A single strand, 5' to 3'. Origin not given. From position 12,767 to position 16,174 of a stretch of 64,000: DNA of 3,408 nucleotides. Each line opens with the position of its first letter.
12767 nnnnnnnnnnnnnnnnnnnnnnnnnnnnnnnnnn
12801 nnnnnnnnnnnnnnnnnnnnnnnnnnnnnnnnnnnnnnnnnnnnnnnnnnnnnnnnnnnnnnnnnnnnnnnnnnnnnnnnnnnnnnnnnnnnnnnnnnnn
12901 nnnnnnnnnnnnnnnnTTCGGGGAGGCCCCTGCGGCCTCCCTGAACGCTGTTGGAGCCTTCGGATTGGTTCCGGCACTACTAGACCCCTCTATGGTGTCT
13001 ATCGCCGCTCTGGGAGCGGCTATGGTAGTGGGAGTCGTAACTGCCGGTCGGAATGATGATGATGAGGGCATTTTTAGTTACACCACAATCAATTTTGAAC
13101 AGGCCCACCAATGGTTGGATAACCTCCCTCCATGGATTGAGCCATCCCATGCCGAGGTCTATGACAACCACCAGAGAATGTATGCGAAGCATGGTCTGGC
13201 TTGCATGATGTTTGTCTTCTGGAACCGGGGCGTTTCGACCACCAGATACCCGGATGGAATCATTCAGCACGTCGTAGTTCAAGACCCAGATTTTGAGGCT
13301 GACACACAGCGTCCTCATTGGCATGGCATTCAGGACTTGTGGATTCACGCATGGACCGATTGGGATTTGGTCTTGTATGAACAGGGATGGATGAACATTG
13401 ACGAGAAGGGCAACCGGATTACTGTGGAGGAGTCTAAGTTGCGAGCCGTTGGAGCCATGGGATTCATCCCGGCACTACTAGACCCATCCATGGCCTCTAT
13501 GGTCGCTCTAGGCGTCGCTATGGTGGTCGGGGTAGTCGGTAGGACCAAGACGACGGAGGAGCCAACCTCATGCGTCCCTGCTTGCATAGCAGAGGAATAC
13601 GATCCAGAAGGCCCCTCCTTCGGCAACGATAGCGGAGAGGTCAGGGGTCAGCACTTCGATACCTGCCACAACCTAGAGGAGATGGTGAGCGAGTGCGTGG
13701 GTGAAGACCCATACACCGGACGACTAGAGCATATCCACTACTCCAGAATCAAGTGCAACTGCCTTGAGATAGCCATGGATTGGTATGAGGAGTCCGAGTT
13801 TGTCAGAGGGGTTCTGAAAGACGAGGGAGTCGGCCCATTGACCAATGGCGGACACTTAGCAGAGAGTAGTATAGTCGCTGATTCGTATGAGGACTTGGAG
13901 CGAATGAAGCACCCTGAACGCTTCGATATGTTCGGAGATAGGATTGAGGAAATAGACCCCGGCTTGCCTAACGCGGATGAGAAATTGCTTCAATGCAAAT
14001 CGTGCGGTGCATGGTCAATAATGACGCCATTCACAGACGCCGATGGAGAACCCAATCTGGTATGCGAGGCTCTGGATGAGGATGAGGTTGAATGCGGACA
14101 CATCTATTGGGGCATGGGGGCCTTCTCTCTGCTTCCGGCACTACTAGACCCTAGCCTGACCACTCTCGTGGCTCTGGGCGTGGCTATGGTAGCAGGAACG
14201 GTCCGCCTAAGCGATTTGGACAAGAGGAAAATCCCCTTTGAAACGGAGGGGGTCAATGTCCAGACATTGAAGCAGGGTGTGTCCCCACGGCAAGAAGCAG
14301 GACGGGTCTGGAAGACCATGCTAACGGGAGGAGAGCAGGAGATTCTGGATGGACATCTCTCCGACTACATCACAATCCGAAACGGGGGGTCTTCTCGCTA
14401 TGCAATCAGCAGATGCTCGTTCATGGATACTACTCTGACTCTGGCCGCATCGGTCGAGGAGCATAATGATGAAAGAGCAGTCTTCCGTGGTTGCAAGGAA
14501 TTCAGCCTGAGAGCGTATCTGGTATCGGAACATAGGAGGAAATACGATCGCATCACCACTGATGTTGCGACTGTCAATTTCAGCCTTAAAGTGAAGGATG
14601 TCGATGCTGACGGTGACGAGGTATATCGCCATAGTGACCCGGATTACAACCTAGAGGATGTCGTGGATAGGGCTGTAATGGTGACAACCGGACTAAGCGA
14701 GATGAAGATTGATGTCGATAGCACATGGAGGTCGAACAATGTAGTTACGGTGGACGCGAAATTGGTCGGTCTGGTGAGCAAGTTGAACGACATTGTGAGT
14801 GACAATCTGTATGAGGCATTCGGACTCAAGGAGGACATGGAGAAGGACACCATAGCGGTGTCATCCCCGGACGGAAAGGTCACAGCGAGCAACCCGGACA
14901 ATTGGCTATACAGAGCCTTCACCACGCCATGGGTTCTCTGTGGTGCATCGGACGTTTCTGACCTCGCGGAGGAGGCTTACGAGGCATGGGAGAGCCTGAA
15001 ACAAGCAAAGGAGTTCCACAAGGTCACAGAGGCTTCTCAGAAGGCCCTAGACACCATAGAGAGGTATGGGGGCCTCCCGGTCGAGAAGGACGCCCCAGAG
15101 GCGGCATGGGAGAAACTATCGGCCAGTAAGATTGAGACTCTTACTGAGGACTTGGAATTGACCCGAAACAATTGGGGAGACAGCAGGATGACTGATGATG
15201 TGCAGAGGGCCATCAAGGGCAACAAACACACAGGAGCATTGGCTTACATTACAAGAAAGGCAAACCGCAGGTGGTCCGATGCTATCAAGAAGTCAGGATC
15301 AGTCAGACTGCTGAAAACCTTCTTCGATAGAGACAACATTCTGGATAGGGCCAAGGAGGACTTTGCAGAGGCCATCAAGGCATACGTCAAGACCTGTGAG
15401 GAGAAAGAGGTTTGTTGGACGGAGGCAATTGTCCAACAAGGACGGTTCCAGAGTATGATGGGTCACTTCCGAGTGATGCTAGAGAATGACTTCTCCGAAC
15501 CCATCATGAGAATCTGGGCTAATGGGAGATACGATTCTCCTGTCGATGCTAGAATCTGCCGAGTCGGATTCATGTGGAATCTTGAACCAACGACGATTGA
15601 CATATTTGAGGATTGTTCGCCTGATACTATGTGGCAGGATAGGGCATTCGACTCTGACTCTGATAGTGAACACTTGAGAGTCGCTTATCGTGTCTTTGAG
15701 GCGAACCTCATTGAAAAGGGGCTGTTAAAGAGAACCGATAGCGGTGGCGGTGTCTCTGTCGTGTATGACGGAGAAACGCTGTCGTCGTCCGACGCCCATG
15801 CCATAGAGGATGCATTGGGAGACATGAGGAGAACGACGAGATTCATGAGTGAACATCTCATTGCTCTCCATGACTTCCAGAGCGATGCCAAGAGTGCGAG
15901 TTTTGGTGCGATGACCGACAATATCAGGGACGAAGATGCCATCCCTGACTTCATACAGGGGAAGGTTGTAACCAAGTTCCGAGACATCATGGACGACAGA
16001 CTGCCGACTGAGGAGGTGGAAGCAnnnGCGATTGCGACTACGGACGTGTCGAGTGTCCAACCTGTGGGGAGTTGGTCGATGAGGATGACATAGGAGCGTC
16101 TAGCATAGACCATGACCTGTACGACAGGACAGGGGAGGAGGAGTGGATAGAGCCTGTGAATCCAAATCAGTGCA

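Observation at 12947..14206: Three near-identical 32-35 aa hydrophobic PALLDPS modules cut the giant protein into segments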

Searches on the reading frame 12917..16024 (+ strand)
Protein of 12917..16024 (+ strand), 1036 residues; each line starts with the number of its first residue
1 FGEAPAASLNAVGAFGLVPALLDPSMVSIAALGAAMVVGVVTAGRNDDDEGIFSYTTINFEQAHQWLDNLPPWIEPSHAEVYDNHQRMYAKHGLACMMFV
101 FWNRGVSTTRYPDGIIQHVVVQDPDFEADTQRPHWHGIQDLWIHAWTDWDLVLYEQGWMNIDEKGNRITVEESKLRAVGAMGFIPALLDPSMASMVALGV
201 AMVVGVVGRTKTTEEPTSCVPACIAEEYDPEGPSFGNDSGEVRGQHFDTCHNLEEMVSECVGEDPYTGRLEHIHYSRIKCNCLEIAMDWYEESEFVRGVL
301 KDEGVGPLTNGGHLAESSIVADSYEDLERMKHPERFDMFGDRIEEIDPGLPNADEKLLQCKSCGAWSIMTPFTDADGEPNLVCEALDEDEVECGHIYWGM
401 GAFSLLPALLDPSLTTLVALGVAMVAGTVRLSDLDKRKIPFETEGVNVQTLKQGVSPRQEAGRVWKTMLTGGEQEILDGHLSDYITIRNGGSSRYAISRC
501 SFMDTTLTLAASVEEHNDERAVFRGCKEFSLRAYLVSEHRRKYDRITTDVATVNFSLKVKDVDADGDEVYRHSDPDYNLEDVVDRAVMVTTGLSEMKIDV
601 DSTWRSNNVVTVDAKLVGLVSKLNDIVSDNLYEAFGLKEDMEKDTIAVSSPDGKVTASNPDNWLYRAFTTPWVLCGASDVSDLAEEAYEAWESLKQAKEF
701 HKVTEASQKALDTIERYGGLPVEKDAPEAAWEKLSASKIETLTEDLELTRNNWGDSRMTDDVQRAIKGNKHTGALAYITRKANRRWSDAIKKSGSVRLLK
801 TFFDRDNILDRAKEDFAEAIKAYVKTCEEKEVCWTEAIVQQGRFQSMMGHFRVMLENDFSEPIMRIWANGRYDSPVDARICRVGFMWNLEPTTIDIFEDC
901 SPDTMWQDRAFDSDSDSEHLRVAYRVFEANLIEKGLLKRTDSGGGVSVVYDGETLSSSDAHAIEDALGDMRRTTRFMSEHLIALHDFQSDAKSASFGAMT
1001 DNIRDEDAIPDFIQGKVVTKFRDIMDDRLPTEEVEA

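Call 75: find_homologous_proteins(query=window:12917-16024:+, max_evalue=0.001)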
Query window:12917-16024:+: 8000 candidates shared short words with the query, none scored E <= 0.001.

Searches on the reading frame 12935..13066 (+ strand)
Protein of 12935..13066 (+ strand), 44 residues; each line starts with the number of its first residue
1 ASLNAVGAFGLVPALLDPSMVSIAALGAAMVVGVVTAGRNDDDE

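Call 23: search_protein_families(library=ncbifam, max_evalue=10, proteins=[window:12935-13066:+])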
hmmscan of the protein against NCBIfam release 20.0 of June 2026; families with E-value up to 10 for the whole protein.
seq(44 aa): 0 families

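Call 30: search_protein_representatives(alignment_id=A1)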
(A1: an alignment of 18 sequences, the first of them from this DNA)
Query: 18 sequences, 44 profile positions. Proteins with E-value up to 0.001 (for the whole library): 8; up to 1e-10: 2; up to 1e-30: 1. The best 8 are listed.
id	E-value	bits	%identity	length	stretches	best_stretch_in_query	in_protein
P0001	1.3e-45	168.6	-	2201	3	2-44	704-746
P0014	2.2e-27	110.2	-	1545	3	2-43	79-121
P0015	2.7e-09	52.3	-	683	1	2-39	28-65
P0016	3.3e-08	48.9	-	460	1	4-42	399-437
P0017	1.4e-07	46.8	-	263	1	2-36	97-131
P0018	2.7e-07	45.9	-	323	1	2-40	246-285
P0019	3.9e-07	45.4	-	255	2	5-41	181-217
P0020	8.9e-05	37.9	-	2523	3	8-35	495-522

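Call 43: find_homologous_proteins(query=A1, max_evalue=0.1)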
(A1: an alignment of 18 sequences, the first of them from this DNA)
Query A1 (18 sequences): 459 candidates shared short words with the query, none scored E <= 0.1.

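Call 69: search_protein_families(library=pfam, max_evalue=0.01, proteins=[P0020])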
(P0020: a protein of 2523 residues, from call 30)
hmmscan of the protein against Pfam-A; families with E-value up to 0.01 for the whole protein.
P0020 (2523 aa): 3 families
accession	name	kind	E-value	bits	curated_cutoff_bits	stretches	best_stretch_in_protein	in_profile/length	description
PF00580.27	UvrD-helicase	-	8.2e-11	42.5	23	1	2063-2114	215-266/271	UvrD/REP helicase N-terminal domain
PF13245.12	AAA_19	-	2.6e-09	37.8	25.1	1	2060-2103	90-133/134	AAA domain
PF13604.12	AAA_30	-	3.8e-05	23.9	27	0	1638-1681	23-63/191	AAA domain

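Call 86: find_encoding_contigs(protein=P0019, flank=6000, max_places=2)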
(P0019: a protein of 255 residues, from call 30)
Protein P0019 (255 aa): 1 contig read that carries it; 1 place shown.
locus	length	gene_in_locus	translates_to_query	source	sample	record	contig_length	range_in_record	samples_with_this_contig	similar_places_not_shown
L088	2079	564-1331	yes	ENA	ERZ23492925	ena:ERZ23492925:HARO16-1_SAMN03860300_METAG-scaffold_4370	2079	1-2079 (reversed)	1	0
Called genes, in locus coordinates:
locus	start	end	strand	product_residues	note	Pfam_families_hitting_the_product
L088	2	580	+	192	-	?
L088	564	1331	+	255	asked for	-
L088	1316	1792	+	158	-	-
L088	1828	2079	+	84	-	?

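Call 87: find_encoding_contigs(protein=P0020, flank=6000, max_places=1)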
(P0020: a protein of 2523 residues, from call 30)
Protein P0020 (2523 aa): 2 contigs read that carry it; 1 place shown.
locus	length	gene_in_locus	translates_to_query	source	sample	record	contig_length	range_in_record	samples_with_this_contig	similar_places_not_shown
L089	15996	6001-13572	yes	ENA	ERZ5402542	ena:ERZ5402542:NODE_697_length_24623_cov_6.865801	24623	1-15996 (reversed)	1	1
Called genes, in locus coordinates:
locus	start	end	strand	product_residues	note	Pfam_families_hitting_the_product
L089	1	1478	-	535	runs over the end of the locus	-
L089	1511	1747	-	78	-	-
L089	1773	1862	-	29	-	-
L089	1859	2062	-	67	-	-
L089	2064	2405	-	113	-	-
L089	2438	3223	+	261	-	PF17338:GP88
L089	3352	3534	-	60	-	PF07432:Hc1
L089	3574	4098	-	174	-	-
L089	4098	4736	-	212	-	-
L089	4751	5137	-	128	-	-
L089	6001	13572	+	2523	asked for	PF13604:AAA_30 (faint), PF13245:AAA_19 (weak), PF00580:UvrD-helicase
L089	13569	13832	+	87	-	-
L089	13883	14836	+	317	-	-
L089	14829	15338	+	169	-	PF01396:Zn_ribbon_Top1 (weak)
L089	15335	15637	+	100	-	-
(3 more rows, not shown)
